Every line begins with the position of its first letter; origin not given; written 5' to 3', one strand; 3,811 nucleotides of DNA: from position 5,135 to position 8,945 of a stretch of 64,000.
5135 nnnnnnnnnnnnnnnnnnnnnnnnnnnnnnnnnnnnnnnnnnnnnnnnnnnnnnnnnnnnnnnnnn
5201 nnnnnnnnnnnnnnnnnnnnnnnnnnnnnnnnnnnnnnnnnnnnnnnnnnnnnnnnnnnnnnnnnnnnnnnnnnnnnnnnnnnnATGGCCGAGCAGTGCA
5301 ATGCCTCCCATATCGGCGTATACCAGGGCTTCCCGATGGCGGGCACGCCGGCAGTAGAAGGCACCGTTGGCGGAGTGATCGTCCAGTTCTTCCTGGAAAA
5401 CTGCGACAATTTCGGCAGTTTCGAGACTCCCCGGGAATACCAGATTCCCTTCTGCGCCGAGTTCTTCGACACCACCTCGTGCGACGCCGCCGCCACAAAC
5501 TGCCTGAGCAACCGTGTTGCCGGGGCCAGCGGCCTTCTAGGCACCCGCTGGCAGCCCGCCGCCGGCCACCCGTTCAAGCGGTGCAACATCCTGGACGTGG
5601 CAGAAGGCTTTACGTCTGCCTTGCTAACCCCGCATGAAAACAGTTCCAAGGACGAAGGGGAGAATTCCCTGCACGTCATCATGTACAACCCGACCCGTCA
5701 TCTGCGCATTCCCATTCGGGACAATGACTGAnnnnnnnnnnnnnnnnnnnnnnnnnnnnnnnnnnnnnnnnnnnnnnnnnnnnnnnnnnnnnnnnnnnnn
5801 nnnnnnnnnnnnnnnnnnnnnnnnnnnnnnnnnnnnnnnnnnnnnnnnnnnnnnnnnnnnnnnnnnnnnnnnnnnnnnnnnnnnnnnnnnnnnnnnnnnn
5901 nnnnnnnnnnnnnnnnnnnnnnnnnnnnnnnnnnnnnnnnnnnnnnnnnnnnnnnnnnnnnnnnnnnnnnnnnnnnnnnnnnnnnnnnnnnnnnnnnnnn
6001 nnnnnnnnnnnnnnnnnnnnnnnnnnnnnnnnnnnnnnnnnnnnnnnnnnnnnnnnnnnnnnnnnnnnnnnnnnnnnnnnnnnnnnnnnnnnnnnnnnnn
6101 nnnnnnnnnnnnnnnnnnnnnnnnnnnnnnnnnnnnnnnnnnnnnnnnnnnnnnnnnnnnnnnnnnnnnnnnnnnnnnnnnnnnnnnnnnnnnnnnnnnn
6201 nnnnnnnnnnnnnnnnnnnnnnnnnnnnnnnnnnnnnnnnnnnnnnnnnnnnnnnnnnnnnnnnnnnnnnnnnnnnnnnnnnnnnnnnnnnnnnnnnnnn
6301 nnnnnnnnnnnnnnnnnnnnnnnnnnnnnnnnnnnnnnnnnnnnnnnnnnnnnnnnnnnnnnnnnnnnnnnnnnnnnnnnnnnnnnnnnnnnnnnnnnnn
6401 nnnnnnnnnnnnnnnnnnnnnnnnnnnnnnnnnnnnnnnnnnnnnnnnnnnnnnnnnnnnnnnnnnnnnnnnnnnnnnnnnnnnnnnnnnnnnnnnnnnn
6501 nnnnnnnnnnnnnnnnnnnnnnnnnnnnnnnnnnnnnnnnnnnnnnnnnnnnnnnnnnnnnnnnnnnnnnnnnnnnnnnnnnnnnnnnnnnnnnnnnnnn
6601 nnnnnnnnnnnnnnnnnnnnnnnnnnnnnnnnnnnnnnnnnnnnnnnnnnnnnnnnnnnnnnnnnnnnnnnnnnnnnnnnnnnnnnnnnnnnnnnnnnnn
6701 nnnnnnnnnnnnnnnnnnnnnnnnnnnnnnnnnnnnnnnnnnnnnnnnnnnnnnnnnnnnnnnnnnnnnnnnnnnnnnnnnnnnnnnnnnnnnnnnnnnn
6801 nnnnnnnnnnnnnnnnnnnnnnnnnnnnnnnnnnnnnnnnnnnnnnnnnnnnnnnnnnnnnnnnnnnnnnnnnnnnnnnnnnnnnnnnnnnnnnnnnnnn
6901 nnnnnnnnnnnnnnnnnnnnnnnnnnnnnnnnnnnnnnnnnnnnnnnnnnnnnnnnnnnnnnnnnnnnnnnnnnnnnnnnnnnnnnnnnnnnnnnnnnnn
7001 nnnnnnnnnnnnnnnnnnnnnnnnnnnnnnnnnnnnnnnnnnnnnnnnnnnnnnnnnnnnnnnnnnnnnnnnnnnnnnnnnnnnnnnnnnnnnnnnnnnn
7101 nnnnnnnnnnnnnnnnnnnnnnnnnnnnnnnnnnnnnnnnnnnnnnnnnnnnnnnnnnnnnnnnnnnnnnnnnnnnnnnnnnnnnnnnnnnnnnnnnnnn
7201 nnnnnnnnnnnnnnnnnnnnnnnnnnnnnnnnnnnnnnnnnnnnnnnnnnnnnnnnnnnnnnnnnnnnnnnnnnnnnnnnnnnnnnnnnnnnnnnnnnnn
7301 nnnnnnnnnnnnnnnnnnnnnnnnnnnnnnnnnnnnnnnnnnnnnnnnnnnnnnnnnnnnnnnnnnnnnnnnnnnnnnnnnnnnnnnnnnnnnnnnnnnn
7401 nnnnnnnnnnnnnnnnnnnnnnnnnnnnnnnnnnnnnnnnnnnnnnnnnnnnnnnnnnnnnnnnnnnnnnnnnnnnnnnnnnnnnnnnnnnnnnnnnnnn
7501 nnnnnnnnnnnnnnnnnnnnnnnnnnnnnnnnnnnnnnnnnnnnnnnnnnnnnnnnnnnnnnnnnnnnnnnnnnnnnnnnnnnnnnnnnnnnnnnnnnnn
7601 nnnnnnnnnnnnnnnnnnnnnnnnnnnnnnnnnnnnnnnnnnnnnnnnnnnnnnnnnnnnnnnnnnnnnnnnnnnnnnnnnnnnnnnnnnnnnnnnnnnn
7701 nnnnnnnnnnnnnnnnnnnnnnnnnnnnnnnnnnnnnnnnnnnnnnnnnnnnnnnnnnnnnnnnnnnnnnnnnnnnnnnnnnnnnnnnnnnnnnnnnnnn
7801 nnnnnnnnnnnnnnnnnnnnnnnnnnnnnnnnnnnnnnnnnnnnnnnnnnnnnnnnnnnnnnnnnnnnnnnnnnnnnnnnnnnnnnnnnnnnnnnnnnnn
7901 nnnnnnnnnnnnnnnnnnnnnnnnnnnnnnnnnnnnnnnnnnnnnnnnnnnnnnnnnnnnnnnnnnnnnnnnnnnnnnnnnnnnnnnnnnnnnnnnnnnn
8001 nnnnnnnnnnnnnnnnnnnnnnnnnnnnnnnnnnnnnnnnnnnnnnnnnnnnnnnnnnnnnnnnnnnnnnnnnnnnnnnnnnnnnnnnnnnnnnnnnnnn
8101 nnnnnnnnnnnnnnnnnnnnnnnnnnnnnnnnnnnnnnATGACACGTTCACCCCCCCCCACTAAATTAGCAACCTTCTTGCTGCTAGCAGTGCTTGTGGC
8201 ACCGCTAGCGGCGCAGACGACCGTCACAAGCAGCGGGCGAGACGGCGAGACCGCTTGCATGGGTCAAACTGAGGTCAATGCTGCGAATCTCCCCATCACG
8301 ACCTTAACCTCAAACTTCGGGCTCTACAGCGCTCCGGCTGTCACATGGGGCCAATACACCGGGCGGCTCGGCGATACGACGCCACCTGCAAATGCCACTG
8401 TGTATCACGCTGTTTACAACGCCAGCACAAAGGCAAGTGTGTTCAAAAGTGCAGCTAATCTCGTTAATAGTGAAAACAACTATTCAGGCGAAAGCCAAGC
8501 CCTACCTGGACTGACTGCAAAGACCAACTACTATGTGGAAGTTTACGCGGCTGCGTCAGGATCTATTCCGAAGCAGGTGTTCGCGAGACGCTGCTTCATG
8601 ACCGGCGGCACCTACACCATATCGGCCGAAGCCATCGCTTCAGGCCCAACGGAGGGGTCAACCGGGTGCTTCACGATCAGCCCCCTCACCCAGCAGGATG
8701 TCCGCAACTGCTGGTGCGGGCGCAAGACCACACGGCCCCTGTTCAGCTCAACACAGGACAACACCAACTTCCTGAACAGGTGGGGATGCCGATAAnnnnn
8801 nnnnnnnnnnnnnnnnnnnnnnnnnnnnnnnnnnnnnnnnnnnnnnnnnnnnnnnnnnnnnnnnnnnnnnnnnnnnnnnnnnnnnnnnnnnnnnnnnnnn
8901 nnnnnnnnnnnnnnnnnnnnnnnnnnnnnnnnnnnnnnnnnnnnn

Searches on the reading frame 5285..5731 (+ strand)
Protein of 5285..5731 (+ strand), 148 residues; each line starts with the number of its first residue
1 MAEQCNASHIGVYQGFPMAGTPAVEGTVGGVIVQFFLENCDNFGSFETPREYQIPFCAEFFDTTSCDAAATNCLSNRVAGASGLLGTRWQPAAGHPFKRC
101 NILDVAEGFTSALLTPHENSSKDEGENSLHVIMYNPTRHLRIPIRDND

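Call 27: find_encoding_contigs(protein=window:5285-5731:+, flank=6000, max_places=6)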
Protein window:5285-5731:+ (148 aa): no gene with exactly this product is on record in the collection.

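Call 57: predict_structure(alignment_id=A2)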
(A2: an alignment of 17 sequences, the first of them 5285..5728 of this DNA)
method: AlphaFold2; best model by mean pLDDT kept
length: 148 residues; sequences in the alignment: 17
mean_pLDDT: 61.7   pTM: 0.55
mean pLDDT of the five models: 61.7, 54.4, 40.1, 38.4, 37.4
residues with pLDDT >= 90: 0; 70-90: 49; 50-70: 65; < 50: 34
segments of 3 or more residues with pLDDT < 50: 24-29, 82-95, 112-120, 146-148
pLDDT, mean of each block of 10 residues (from residue 1): 77 62 49 72 74 74 66 59 43 53 61 46 59 72 58
secondary structure, 60 per line:
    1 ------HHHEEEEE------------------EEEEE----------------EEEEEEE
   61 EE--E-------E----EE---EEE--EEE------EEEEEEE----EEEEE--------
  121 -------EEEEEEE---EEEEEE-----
elements in order: E10-14 E33-37 E54-62 E83-85 E88-90 E97-103 E108-112 E128-134 E138-143

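Call 60: fold_search(model_id=the predicted structure, library=pdb)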
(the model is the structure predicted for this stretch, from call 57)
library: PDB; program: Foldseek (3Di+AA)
matches with E <= 10: 456; with E <= 0.001: 0
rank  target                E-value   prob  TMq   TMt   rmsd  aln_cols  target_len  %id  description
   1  6om2_A                7.5e-02  0.60  0.33  0.12   7.9       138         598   14  Crystal structure of atypical integrin alphaV beta8 with proTGF-beta1 ligand peptide (released 2019-12-11)
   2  6fm5                  9.3e-02  0.57  0.33  0.32   8.5       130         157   12  Crystal structure of self-complemented CsuA/B major subunit from archaic chaperone-usher Csu pili of Acinetobacter bauma (released 2018-09-26)
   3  6om2_C                1.7e-01  0.47  0.33  0.12   7.8       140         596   13  Crystal structure of atypical integrin alphaV beta8 with proTGF-beta1 ligand peptide (released 2019-12-11)
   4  3vi3_A                1.8e-01  0.38  0.33  0.11  12.4       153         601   11  Crystal structure of alpha5beta1 integrin headpiece (ligand-free form) (released 2012-02-22)
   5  9cz7_A                1.9e-01  0.35  0.33  0.12   8.6       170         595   12  Crystal structure of integrin avb6 headpiece in complex with compound 12 (released 2024-11-13)
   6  5ffg_A                2.0e-01  0.21  0.27  0.10  11.7       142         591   13  Crystal structure of integrin alpha V beta 6 head (released 2017-01-25)
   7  8xel_A                2.2e-01  0.25  0.29  0.10  11.7       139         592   14  Cryo-EM structure of integrin ITGAV/ITGB3 complex, conformation 3 (released 2024-12-25)
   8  5tf0_B                2.4e-01  0.41  0.32  0.09  10.1       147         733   12  Crystal Structure of Glycosil Hydrolase Family 3 N-Terminal Domain Protein from Bacteroides intestinalis (released 2016-10-05)
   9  2y6j                  2.4e-01  0.20  0.28  0.26  11.5       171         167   10  X-2 engineered mutated CBM4-2 Carbohydrate Binding Module from a Thermostable Rhodothermus marinus Xylanase (released 2012-03-07)
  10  3h6a_B                3.6e-01  0.51  0.37  0.45   8.9       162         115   10  Structure of the Calx-beta domain of integrin beta4 crystallized in the presence of calcium (released 2009-06-23)
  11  7ey2_A                3.6e-01  0.16  0.29  0.09   9.1       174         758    7  Bifunctional xylosidase/glucosidase LXYL D300N mutant with intermediate substrate xylose (released 2022-06-01)
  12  4mmz_A                4.0e-01  0.20  0.32  0.08  12.2       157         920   15  Integrin AlphaVBeta3 ectodomain bound to an antagonistic tenth domain of Fibronectin (released 2014-03-26)
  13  6leb_A                4.0e-01  0.14  0.27  0.16  10.9       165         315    8  Staphylococcus aureus surface protein SdrC mutant-P366H (released 2020-11-25)
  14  7r4i_C                4.3e-01  0.02  0.11  0.04  20.1       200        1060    8  The SARS-CoV-2 spike in complex with the 2.15 neutralizing nanobody (released 2022-06-08)
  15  3zja                  4.5e-01  0.28  0.32  0.38   9.4       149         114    5  The crystal structure of a Cu(I) metallochaperone from Streptomyces lividans (released 2014-01-29)
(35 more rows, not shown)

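Call 70: search_protein_families(library=ncbifam, max_evalue=0.1, proteins=[window:5285-5728:+])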
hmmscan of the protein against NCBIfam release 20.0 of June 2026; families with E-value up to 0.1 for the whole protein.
window:5285-5728:+ (148 aa): 0 families

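Call 71: search_solved_structures(query=A2, max_evalue=1)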
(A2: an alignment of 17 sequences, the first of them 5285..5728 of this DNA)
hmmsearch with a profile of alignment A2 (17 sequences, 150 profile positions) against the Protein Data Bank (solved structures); distinct sequences matched with E-value up to 1: 0.

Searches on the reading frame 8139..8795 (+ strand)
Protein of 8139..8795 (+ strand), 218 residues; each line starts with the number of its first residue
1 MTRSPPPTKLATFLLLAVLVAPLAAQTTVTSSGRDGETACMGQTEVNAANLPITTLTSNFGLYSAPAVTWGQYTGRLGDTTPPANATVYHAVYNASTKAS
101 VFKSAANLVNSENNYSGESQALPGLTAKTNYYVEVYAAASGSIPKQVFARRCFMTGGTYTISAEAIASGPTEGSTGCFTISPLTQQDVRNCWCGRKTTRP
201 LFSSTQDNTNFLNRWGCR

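Call 12: search_protein_families(library=pfam, max_evalue=0.01, proteins=[window:8139-8795:+])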
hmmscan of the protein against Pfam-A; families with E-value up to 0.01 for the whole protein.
window:8139-8795:+ (218 aa): 0 families

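Call 28: find_encoding_contigs(protein=window:8139-8795:+, flank=3000, max_places=8)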
Protein window:8139-8795:+ (218 aa): no gene with exactly this product is on record in the collection.

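Call 38: find_homologous_proteins(query=window:8139-8795:+, max_evalue=0.01)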
Query window:8139-8795:+ (218 aa): 122 proteins with E <= 0.01 among 543 candidates; the best 120 are listed.
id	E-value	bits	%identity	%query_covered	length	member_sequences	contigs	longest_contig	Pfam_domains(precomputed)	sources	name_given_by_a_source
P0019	3.6e-140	483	100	100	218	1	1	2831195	-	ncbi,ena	-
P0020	2.2e-107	375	96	82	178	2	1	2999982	-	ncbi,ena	-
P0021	1.3e-94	334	71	98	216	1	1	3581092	-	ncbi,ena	-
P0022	1.6e-92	327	74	89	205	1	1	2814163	-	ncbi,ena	-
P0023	3.2e-80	287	67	92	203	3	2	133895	-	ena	-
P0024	1.0e-78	282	66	89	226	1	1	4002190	-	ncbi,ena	-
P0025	2.1e-78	281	65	89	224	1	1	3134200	-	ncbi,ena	-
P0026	3.1e-77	277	63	100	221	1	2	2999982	-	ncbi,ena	-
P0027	4.6e-77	276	62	96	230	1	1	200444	-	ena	-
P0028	2.8e-76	274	63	90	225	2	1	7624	-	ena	-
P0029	1.1e-74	269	63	91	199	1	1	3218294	-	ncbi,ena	-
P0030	1.1e-74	269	64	92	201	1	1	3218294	-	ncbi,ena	-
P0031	1.6e-74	268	61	94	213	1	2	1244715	-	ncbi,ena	-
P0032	1.5e-73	265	63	89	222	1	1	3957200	-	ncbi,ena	-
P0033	3.9e-72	260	62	89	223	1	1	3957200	-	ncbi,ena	-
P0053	3.2e-60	221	54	90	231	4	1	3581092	-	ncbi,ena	-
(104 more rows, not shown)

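Call 42: find_encoding_contigs(protein=P0019, flank=10000, max_places=4)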
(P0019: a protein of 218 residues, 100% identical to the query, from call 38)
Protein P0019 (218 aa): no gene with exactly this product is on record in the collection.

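Call 43: list_cluster_members(proteins=[P0019, P0001, P0026, P0011, P0003, P0021])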
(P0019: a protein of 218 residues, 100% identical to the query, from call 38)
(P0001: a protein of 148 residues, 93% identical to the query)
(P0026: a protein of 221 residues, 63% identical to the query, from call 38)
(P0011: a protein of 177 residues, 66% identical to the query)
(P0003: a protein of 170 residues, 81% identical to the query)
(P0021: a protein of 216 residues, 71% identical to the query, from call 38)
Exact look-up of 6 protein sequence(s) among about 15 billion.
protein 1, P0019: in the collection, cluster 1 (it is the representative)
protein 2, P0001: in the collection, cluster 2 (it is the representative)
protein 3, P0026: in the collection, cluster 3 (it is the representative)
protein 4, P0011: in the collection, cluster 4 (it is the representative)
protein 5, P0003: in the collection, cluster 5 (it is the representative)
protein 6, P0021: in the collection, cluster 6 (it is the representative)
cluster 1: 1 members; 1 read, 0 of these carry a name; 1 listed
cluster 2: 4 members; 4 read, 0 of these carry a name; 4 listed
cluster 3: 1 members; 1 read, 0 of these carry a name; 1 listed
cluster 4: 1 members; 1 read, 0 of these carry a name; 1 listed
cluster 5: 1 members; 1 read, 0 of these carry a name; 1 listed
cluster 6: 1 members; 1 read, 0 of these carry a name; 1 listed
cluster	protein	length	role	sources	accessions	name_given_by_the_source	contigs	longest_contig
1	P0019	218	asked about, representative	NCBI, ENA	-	-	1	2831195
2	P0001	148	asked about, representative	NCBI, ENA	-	-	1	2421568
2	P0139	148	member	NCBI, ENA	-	-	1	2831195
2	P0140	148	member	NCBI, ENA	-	-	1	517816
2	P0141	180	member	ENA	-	-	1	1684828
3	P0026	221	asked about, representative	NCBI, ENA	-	-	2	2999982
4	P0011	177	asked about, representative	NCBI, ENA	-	-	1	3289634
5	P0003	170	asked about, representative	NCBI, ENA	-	-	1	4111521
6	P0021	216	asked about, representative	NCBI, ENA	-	-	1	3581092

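Call 70: search_protein_families(library=ncbifam, max_evalue=0.1, proteins=[window:8139-8792:+])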
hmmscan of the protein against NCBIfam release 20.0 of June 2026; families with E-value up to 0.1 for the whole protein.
window:8139-8792:+ (218 aa): 0 families

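Call 77: predict_structure(alignment_id=A3)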
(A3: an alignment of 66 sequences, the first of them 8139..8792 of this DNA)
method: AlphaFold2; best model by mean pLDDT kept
length: 218 residues; sequences in the alignment: 66
mean_pLDDT: 86.9   pTM: 0.80
mean pLDDT of the five models: 86.9, 86.5, 85.9, 85.8, 84.8
residues with pLDDT >= 90: 157; 70-90: 23; 50-70: 23; < 50: 15
segments of 3 or more residues with pLDDT < 50: 165-174
pLDDT, mean of each block of 10 residues (from residue 1): 51 52 75 95 95 97 98 96 97 97 96 97 97 97 96 96 57 68 92 81 89 92
secondary structure, 60 per line:
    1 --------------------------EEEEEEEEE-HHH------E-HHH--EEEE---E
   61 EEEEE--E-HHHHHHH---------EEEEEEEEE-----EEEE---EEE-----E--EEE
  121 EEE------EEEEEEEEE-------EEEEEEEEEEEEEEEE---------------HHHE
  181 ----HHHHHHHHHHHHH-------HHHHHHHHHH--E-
elements in order: E27-35 E53-56 E60-65 H70-76 E86-94 E100-103 E107-109 E118-123 E130-138 E146-161 H185-197 H205-214

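Call 79: fold_search(model_id=the predicted structure, library=pdb)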
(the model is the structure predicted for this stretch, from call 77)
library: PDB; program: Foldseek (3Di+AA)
matches with E <= 10: 1429; with E <= 0.001: 1
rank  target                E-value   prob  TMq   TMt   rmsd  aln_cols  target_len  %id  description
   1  7ypl                  7.6e-04  1.00  0.24  0.45   6.3       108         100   12  Crystal structure of fibronectin type III domain variant, a VEGFR2-specific antagonist (released 2023-08-16)
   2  7t0o_O                1.5e-03  1.00  0.26  0.51   6.7       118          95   16  cryoEM reconstruction of the HIV gp140 in complex with the extracellular domains of CD4 and the adnectin domain of Com (released 2022-01-12)
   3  5n48_D                2.6e-03  1.00  0.28  0.56   4.8       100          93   12  Structure of Anticalin N9B in complex with extra-domain B of human oncofetal fibronectin (released 2018-02-14)
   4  7cg8_A                2.6e-03  1.00  0.26  0.49  15.2       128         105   16  Structure of the sensor domain (short construct) of the anti-sigma factor RsgI4 in Pseudobacteroides cellulosolvens (released 2021-06-30)
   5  7cg5                  2.8e-03  1.00  0.26  0.50   5.8        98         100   18  Structure of the sensor domain (long construct) of the anti-sigma factor RsgI4 in Pseudobacteroides cellulosolvens (released 2021-06-30)
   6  5n48_B                3.4e-03  1.00  0.27  0.57   5.7       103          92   12  Structure of Anticalin N9B in complex with extra-domain B of human oncofetal fibronectin (released 2018-02-14)
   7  3b83_B                3.4e-03  0.99  0.22  0.43   8.0       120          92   15  Computer-Based Redesign of a beta Sandwich Protein Suggests that Extensive Negative Design Is Not Required for De Novo (released 2008-11-04)
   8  5dft_A                3.9e-03  1.00  0.25  0.52   5.8       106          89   15  Structure of the Eleventh Type III Domain from Human Fibronectin (released 2016-09-14)
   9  5dft_B                4.1e-03  1.00  0.27  0.59   5.4       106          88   13  Structure of the Eleventh Type III Domain from Human Fibronectin (released 2016-09-14)
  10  3s8w_C                4.1e-03  1.00  0.28  0.56   6.6       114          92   13  D2 domain of human IFNAR2 (released 2011-08-31)
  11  4je4_B                4.1e-03  0.98  0.22  0.44   9.1       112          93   17  Crystal Structure of Monobody NSa1/SHP2 N-SH2 Domain Complex (released 2013-08-28)
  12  2dle_MODEL_1_A        4.1e-03  0.87  0.19  0.36  16.0       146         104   14  Solution structure of the fourth fn3 domain of human receptor-type tyrosine-protein phosphatase eta (released 2006-10-18)
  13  5hnp_B                4.1e-03  0.69  0.20  0.25  23.5       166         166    8  The structure of the kdo-capped saccharide binding subunit of the O-12 specific ABC transporter, Wzt (released 2016-03-09)
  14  7t0r_G                4.3e-03  1.00  0.25  0.51   7.2       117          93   17  Crystal structure of the anti-CD4 adnectin 6940_B01 as a complex with the extracellular domains of CD4 and ibalizumab  (released 2022-01-12)
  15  7cg1_MODEL_1_A        4.6e-03  1.00  0.28  0.43   5.8       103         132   16  Solution structure of the sensor domain of the anti-sigma factor RsgI4 in Pseudobacteroides cellulosolvens (released 2021-06-30)
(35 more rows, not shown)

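Call 80: list_cluster_members(proteins=[P0002, P0005, P0006, P0010, P0012, P0018, P0020, P0023, P0028, P0053])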
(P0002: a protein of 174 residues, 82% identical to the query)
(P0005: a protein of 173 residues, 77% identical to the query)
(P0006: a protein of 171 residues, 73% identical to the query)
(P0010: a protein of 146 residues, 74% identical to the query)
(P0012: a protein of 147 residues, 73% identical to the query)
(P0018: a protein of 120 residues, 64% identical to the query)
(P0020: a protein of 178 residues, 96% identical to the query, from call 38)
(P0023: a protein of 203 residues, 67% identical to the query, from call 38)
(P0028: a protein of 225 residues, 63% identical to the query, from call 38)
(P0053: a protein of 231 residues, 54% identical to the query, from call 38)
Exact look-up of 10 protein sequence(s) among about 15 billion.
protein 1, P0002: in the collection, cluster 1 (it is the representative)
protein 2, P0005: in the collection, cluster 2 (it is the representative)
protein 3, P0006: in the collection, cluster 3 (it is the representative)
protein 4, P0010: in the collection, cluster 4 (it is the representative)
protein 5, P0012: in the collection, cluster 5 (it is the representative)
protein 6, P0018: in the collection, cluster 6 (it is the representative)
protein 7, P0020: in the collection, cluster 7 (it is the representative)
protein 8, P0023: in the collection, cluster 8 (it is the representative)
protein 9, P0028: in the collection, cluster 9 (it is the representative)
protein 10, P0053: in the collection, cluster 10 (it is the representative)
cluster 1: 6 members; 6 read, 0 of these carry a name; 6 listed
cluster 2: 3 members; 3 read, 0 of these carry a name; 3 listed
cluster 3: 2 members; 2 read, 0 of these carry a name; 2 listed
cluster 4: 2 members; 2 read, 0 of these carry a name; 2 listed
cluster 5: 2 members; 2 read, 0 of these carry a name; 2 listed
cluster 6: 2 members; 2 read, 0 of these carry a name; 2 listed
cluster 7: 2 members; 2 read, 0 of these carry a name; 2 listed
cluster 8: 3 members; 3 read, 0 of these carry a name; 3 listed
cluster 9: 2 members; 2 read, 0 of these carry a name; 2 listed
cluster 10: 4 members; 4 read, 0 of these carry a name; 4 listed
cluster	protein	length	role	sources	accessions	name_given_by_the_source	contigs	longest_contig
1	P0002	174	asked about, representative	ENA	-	-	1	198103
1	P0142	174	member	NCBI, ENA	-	-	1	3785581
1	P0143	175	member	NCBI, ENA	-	-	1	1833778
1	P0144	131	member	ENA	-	-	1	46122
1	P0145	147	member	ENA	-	-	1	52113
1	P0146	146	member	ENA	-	-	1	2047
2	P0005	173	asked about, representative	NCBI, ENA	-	-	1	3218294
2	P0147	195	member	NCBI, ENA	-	-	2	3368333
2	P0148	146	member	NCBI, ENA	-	-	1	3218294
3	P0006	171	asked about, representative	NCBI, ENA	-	-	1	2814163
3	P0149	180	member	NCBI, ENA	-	-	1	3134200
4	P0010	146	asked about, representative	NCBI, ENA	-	-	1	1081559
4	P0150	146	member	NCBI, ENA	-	-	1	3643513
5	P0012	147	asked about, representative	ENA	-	-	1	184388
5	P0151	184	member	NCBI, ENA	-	-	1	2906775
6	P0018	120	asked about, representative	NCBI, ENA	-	-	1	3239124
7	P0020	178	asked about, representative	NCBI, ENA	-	-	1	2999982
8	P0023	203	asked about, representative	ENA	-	-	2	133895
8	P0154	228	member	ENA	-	-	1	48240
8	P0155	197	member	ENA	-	-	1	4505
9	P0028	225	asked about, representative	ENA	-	-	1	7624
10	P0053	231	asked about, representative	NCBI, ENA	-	-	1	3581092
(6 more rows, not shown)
